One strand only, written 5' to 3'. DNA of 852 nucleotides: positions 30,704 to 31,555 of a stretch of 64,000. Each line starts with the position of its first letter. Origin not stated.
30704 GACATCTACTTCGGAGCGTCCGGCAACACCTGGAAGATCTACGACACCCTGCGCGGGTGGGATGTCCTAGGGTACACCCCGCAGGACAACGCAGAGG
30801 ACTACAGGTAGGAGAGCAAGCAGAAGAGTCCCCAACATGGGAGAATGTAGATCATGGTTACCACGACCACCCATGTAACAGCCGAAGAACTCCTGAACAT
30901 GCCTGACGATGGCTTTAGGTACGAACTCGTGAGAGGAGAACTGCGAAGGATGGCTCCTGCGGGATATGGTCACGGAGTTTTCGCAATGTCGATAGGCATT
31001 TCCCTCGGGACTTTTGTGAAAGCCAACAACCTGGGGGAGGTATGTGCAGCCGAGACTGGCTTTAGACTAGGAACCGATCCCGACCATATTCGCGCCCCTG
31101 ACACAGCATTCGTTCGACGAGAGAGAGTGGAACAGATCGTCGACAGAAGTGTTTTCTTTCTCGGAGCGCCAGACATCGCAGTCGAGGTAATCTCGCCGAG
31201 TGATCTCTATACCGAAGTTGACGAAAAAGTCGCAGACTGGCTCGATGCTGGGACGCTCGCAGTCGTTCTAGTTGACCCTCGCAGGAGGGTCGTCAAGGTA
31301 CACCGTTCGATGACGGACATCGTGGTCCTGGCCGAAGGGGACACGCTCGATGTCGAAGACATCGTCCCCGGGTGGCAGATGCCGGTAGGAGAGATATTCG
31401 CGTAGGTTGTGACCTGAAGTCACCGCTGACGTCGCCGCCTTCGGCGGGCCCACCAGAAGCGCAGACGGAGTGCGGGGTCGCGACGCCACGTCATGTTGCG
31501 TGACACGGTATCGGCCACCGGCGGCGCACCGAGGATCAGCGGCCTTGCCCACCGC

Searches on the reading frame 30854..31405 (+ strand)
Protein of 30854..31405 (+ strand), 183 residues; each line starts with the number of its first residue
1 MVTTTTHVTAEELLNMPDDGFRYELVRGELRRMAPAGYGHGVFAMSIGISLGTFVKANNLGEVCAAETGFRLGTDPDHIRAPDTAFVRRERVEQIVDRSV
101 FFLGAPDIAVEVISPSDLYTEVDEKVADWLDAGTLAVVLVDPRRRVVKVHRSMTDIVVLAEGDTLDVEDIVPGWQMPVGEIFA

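Call 38: search_protein_families(library=pfam, proteins=[window:30854-31405:+], max_evalue=0.01)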
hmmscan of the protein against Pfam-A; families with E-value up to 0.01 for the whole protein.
window:30854-31405:+ (183 aa): 1 family
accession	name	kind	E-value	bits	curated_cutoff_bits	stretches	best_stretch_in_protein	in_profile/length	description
PF05685.18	Uma2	-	6.9e-31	107.5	27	1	11-178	2-171/172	Putative restriction endonuclease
